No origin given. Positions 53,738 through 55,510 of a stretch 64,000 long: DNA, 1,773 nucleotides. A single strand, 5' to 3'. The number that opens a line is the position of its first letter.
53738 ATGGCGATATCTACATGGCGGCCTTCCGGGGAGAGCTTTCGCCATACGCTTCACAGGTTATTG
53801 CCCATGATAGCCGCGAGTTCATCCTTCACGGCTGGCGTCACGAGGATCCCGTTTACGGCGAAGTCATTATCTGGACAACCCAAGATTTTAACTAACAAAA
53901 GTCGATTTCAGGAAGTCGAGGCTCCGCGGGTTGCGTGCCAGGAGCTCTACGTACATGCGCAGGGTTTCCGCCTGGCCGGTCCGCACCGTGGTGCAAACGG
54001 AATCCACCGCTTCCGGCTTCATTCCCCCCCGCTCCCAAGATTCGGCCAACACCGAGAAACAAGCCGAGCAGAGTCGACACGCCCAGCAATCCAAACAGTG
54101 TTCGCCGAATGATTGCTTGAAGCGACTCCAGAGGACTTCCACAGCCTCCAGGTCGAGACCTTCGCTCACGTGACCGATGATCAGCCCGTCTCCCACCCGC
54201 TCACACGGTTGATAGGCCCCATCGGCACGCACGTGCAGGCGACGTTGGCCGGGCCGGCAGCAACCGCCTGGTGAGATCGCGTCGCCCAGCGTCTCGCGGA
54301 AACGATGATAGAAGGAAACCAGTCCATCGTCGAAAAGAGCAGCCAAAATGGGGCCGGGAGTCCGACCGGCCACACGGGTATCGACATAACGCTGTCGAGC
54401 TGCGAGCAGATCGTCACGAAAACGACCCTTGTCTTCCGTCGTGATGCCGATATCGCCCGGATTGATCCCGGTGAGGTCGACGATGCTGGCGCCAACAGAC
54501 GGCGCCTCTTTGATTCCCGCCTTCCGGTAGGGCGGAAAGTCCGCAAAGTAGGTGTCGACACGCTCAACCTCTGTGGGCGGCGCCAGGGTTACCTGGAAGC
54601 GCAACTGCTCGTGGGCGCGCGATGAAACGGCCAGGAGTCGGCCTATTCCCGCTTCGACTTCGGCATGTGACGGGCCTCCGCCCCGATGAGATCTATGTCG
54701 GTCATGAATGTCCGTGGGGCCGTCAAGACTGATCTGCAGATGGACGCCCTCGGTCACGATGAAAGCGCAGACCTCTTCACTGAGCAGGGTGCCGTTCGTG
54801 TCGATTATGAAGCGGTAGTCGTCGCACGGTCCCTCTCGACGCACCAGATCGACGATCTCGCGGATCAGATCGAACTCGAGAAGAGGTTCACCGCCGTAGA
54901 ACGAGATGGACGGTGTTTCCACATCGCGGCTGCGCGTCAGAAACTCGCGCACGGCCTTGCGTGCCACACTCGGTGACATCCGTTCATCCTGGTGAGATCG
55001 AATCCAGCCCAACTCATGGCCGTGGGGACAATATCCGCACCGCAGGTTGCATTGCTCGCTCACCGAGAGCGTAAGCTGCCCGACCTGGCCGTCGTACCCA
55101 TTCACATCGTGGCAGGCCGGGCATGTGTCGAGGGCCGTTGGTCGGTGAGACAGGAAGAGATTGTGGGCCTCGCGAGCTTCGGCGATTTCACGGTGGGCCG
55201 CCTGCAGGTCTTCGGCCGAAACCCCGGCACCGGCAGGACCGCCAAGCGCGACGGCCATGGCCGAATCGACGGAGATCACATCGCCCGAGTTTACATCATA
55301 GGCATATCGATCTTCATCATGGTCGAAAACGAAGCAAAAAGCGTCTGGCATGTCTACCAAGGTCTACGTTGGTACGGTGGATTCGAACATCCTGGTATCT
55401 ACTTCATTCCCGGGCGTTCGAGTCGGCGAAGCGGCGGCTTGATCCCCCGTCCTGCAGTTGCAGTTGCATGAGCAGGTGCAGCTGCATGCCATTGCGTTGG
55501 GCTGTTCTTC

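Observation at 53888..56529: Compact RiPP-like locus: methyltransferase, Cys-rich precursor and RRE-containing radical-SAM/SPASM maturase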

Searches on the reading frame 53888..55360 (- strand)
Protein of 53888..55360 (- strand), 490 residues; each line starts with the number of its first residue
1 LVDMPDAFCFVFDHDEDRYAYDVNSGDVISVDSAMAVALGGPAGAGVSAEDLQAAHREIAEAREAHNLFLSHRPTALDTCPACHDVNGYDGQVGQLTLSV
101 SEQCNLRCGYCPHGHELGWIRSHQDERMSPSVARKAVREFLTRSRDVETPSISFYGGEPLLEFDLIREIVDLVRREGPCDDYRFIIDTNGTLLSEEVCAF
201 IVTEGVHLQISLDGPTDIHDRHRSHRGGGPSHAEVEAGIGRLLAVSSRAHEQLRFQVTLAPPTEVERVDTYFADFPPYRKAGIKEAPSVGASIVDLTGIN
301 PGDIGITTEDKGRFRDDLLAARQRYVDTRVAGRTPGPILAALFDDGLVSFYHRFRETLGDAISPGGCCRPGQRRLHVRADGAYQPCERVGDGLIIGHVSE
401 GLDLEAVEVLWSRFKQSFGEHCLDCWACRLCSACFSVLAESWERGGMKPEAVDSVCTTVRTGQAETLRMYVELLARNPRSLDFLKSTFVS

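Call 3: search_protein_families(library=ncbifam, proteins=[window:53888-55360:-], max_evalue=0.01)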
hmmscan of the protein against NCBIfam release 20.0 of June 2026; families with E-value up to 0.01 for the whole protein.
window:53888-55360:- (490 aa): 67 families (the best 25 are shown)
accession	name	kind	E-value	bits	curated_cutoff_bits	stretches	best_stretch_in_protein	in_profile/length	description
TIGR04068.1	rSAM_ocin_clost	equivalog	5.3e-66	223.4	500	1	11-471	4-454/462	Cys-rich peptide radical SAM maturase CcpM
NF035951.1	rSAM_RumMC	equivalog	2.4e-52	178.3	720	1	46-484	64-504/510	RumMC family radical SAM sactipeptide maturase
NF038170.1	lachnocin_rSAM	equivalog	5.5e-45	154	550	2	88-245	70-226/440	lachnocin radical SAM maturase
TIGR03906.1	quino_hemo_SAM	equivalog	7.1e-38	130.4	453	1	69-481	72-458/467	quinohemoprotein amine dehydrogenase maturation protein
NF047865.1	rSAM_PapB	equivalog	1.4e-35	123.1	340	2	93-246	2-153/330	PapB family radical SAM/SPASM ranthipeptide maturase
TIGR04148.1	GG_samocin_CFB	equivalog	1.2e-33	116.9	300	2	93-242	16-170/411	radical SAM peptide maturase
TIGR04064.1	rSAM_nif11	equivalog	1.3e-33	116.4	518.7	1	84-250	68-232/459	nif11-like peptide radical SAM maturase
TIGR03974.1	rSAM_six_Cys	equivalog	7.5e-29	100.9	425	1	46-241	53-243/451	thioether cross-link-forming SCIFF peptide maturase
NF041707.1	rSAM_YhhB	equivalog_domain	4e-25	88.5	445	1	98-244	6-154/369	cyclophane-forming radical SAM/SPASM peptide maturase YhhB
TIGR03978.1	rSAM_paired_1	equivalog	5.4e-23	81.5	370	1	99-243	88-228/466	His-Xaa-Ser system radical SAM maturase HxsB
TIGR04115.1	rSAM_Cxxx_rpt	equivalog_domain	2.9e-21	76.3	350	1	96-237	4-150/359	radical SAM peptide maturase, CXXX-repeat target family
TIGR04280.1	geopep_mat_rSAM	hypoth_equivalog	7e-21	74.7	400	1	96-234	86-222/428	geopeptide radical SAM maturase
NF040492.1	not_ScfB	exception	9.7e-21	74.1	855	1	95-247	96-247/450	ScfB-related radical SAM/SPASM orphan maturase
TIGR03942.1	sulfatase_rSAM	equivalog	1.1e-20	74.1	349.45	1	99-242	6-148/363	anaerobic sulfatase maturase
TIGR04269.1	SAM_SPASM_FxsB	subfamily_domain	3.6e-18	65.7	370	1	95-244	3-156/363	FxsB family cyclophane-forming radical SAM/SPASM peptide maturase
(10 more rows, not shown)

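Call 4: search_protein_families(library=pfam, proteins=[window:53888-55360:-], max_evalue=0.01)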
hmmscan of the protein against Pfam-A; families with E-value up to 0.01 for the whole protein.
window:53888-55360:- (490 aa): 2 families
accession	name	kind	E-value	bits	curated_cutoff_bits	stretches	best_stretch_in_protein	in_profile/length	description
PF04055.27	Radical_SAM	-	1.3e-15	58.4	29.5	1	99-243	2-137/166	Radical SAM superfamily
PF13353.11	Fer4_12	-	1.2e-05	26.1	22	1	102-195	13-96/137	4Fe-4S single cluster domain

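Call 6: find_homologous_proteins(query=window:53888-55351:-)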
Query window:53888-55351:- (487 aa): 1594 proteins with E <= 0.001 among 8000 candidates; the best 120 are listed.
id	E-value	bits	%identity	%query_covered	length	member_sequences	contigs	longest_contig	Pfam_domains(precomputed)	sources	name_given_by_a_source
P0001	0.0e+0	1133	100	100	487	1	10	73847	PF04055.28,PF13353.12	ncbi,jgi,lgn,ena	-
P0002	1.5e-241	820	80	87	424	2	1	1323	PF04055.28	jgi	jgi:uncharacterized protein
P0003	1.3e-202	692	64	99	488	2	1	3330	PF04055.28,PF13353.12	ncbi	-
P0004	8.1e-196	669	62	100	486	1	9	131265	PF04055.28,PF13353.12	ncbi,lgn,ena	-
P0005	1.5e-181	622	59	99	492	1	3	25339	PF04055.28,PF13353.12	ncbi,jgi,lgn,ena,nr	ncbi:radical SAM protein [bacterium]|nr:radical SAM protein [bacterium] MBU1071933.1 radical SAM pro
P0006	3.7e-171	588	55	99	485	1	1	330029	PF04055.28,PF13353.12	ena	-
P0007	2.9e-168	579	56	100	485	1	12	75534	PF04055.28,PF13353.12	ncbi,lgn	-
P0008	8.0e-168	577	55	99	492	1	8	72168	PF04055.28,PF13353.12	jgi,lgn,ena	-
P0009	3.5e-166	572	54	100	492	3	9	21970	PF04055.28,PF13353.12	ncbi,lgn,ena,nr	ncbi:radical SAM protein [bacterium]|nr:radical SAM protein [bacterium]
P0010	1.4e-127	444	44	99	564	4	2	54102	PF04055.28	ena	-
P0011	4.4e-126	439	45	99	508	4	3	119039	PF04055.28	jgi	-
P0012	9.9e-126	438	44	99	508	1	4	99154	PF04055.28,PF13353.12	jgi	jgi:uncharacterized protein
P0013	3.7e-117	410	56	47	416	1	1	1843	PF04055.28,PF13353.12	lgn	-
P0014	2.7e-116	407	41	99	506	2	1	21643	PF04055.28,PF13353.12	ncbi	-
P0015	1.4e-115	405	44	98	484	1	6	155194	PF04055.28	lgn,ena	-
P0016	5.4e-114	400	43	98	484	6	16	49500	PF04055.28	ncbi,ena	-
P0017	8.8e-113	396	42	97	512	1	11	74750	PF04055.28,PF13353.12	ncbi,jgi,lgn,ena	-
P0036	1.5e-99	352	43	99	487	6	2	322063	PF04055.28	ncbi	-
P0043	9.2e-99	349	41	100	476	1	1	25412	PF04055.28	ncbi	-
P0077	1.8e-91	325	36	99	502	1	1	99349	PF04055.28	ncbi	-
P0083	1.5e-90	322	38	98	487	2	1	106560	PF04055.28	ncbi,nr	ncbi:MAG: radical SAM protein [Gemmatimonadales bacterium]|nr:radical SAM protein [Gemmatimonadales 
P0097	6.6e-87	310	36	96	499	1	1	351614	PF04055.28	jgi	jgi:uncharacterized protein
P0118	6.0e-82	294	34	96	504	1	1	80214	PF04055.28,PF13353.12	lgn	-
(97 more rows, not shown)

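Call 7: find_encoding_contigs(protein=P0001, flank=4000, max_places=3)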
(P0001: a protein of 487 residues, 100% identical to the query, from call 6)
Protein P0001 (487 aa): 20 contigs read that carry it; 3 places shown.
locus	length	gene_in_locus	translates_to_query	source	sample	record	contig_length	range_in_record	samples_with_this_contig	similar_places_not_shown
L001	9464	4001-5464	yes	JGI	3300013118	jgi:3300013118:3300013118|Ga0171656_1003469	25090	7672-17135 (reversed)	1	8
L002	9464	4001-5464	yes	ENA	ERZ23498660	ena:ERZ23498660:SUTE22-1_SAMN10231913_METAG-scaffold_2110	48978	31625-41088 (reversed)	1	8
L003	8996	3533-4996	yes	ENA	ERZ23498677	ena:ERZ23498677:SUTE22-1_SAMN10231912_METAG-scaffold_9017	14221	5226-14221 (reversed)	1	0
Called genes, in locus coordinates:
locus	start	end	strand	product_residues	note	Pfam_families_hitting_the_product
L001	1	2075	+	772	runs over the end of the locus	PF13860:FlgD_ig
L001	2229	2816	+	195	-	-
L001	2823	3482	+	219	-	PF13489:Methyltransf_23, PF03848:TehB, PF13847:Methyltransf_31, PF08241:Methyltransf_11, PF08242:Methyltransf_12, PF13649:Methyltransf_25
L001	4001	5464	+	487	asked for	PF13353:Fer4_12 (weak), PF04055:Radical_SAM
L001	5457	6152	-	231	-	-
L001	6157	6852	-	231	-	PF04542:Sigma70_r2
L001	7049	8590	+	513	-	PF20695:UbiD_N, PF01977:UbiD, PF20696:UbiD_C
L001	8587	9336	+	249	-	PF01209:Ubie_methyltran, PF08241:Methyltransf_11, PF13649:Methyltransf_25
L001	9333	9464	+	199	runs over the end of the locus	PF02441:Flavoprotein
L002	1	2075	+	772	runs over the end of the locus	PF13860:FlgD_ig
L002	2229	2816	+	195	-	-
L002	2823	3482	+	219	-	PF13489:Methyltransf_23, PF03848:TehB, PF13847:Methyltransf_31, PF08241:Methyltransf_11, PF08242:Methyltransf_12, PF13649:Methyltransf_25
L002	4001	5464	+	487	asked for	PF13353:Fer4_12 (weak), PF04055:Radical_SAM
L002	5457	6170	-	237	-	-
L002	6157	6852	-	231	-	PF04542:Sigma70_r2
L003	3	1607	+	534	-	?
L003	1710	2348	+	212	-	-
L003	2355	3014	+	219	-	PF13489:Methyltransf_23, PF03848:TehB, PF13847:Methyltransf_31, PF08241:Methyltransf_11, PF08242:Methyltransf_12, PF13649:Methyltransf_25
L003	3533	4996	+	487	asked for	PF13353:Fer4_12 (weak), PF04055:Radical_SAM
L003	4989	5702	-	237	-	-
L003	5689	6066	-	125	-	PF08281:Sigma70_r4_2 (faint)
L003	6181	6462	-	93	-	-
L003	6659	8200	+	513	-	PF20695:UbiD_N, PF01977:UbiD, PF20696:UbiD_C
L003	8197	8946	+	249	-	PF01209:Ubie_methyltran, PF08241:Methyltransf_11, PF13649:Methyltransf_25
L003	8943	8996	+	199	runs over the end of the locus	PF02441:Flavoprotein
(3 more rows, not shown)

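Call 8: find_related_loci(query=window:53888-55351:-, collection=genome_contigs, flank=4000)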
Query window:53888-55351:- (487 aa) in genome_contigs; peptide patterns used: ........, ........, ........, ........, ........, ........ (x = any residue, [..] = any of these).
36 stretches matched a pattern; 1 encode a relative of the query (tblastn E <= 1e-3); 1 distinct loci.
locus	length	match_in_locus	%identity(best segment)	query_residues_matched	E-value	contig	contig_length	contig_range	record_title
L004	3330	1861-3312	64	1-483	0e+0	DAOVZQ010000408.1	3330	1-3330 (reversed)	MAG TPA_asm: bacterium isolate CSMAG_1813 CSMAG_1813_k141_3243675_length_3330_cov_6.0000, whole genome shotgun sequence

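Call 11: find_related_loci(query=A1, collection=metagenome_contigs, flank=4000)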
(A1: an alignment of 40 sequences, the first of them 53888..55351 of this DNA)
Query A1 (487 aa) in metagenome_contigs; peptide patterns used: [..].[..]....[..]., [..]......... (x = any residue, [..] = any of these).
600 stretches matched a pattern (row limit reached: there are more); 354 encode a relative of the query (tblastn E <= 1e-3); the best 80 are kept; 80 distinct loci.
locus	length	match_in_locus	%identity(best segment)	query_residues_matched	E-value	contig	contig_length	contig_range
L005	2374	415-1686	31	55-482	3e-59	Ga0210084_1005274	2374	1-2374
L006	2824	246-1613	30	16-470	6e-58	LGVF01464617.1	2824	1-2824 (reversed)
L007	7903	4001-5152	28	90-481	3e-49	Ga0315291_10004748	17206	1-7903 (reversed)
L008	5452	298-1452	31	42-431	1e-48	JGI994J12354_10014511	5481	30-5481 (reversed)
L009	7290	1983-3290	28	14-479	1e-46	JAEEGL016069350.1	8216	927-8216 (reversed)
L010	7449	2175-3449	28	5-430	8e-45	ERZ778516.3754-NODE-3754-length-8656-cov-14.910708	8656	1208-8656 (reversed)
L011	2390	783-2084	28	41-478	8e-45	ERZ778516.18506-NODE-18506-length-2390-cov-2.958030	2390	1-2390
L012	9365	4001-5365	25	5-462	3e-42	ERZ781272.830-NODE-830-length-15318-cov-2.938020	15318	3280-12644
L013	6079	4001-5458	27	8-482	3e-42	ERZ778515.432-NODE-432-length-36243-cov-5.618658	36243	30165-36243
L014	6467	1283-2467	25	90-482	6e-42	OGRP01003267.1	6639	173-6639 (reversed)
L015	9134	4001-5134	28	92-475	3e-40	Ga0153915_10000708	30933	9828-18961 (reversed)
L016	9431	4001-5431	24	7-483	9e-40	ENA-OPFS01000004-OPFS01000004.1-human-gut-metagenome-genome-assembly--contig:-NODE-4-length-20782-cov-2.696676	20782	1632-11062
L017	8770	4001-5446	26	9-483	5e-43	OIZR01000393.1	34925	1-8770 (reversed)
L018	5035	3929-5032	26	16-389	2e-32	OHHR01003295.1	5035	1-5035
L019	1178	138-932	27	5-269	3e-31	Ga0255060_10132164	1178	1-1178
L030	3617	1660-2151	35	93-245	6e-19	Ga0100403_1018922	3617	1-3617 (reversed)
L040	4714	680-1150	33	91-239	5e-14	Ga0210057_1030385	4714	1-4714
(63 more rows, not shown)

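Call 12: find_encoding_contigs(protein=P0004, flank=4000, max_places=1)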
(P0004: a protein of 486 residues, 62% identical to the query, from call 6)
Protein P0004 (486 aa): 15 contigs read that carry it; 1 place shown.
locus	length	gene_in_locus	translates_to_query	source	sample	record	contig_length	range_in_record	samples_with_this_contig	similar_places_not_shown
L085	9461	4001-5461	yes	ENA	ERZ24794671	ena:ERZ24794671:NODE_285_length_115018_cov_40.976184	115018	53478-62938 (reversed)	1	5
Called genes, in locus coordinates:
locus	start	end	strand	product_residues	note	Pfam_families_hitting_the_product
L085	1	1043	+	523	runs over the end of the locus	PF00149:Metallophos, PF02872:5_nucleotid_C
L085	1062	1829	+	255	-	PF01987:AIM24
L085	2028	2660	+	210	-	-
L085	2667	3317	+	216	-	PF13489:Methyltransf_23, PF03848:TehB, PF13847:Methyltransf_31, PF08241:Methyltransf_11, PF08242:Methyltransf_12, PF13649:Methyltransf_25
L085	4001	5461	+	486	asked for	PF13353:Fer4_12 (faint), PF04055:Radical_SAM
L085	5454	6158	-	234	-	-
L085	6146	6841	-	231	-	PF04542:Sigma70_r2, PF08281:Sigma70_r4_2 (weak), PF04545:Sigma70_r4 (weak)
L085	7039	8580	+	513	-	PF20695:UbiD_N, PF01977:UbiD, PF20696:UbiD_C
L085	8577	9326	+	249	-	PF01209:Ubie_methyltran, PF08241:Methyltransf_11, PF13649:Methyltransf_25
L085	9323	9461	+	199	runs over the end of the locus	PF02441:Flavoprotein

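Call 13: find_encoding_contigs(protein=P0006, flank=4000, max_places=1)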
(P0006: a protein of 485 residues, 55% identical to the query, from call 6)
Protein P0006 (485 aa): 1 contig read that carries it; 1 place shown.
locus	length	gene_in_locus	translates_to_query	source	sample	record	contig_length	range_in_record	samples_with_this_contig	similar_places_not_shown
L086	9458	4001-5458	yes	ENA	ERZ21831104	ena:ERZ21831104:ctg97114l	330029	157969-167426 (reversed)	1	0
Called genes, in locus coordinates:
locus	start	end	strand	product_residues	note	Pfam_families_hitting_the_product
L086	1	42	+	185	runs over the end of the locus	PF01728:FtsJ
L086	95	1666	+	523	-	PF00149:Metallophos, PF02872:5_nucleotid_C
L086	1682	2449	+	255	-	PF01987:AIM24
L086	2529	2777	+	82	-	PF13860:FlgD_ig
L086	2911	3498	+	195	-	-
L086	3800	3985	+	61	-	-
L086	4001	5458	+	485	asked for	PF13353:Fer4_12 (weak), PF04055:Radical_SAM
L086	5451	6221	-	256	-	-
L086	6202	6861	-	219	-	PF04542:Sigma70_r2, PF08281:Sigma70_r4_2, PF04545:Sigma70_r4, PF13936:HTH_38 (weak)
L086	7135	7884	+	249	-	PF01209:Ubie_methyltran, PF08241:Methyltransf_11, PF08242:Methyltransf_12 (weak), PF13649:Methyltransf_25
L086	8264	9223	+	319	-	-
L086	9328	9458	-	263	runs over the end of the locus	PF13616:Rotamase_3, PF00639:Rotamase, PF13145:Rotamase_2 (faint), PF13616:Rotamase_3, PF00639:Rotamase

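Call 14: find_encoding_contigs(protein=P0011, flank=4000, max_places=1)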
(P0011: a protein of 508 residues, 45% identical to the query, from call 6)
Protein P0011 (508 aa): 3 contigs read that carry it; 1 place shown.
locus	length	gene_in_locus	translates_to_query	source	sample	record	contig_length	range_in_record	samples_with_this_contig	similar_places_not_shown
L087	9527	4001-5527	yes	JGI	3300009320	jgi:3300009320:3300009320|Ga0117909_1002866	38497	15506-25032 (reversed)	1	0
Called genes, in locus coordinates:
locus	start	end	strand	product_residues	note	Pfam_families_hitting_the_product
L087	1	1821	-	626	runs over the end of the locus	PF05569:Peptidase_M56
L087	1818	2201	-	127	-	PF03965:Penicillinase_R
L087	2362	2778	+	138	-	-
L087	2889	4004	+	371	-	PF00724:Oxidored_FMN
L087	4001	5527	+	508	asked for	PF04055:Radical_SAM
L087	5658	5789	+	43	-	-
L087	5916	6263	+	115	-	PF08281:Sigma70_r4_2, PF04545:Sigma70_r4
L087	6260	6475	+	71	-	-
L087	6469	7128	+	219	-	-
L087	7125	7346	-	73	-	-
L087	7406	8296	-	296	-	PF11392:AllH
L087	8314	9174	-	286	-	PF04199:Cyclase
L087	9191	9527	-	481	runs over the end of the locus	PF06545:AllG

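Call 15: find_encoding_contigs(protein=P0015, flank=4000, max_places=1)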
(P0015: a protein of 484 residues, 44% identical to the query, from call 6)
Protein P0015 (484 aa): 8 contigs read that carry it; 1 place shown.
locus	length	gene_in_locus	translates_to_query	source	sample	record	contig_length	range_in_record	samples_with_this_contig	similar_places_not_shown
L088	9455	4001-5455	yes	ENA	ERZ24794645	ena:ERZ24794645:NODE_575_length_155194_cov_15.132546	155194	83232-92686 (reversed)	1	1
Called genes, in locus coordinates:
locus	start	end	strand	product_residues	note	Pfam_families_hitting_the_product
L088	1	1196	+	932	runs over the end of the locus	PF13860:FlgD_ig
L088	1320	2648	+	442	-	PF13860:FlgD_ig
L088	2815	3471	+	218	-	PF03848:TehB, PF05175:MTS (faint), PF13489:Methyltransf_23, PF02353:CMAS (weak), PF13649:Methyltransf_25, PF13847:Methyltransf_31, PF08241:Methyltransf_11, PF08242:Methyltransf_12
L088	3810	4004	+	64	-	-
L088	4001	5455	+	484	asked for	PF04055:Radical_SAM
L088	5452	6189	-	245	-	-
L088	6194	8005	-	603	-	PF04542:Sigma70_r2, PF08281:Sigma70_r4_2, PF04545:Sigma70_r4 (weak)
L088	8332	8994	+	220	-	PF01209:Ubie_methyltran, PF13649:Methyltransf_25, PF08241:Methyltransf_11, PF08242:Methyltransf_12 (weak)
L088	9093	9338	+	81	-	-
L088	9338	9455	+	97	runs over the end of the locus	-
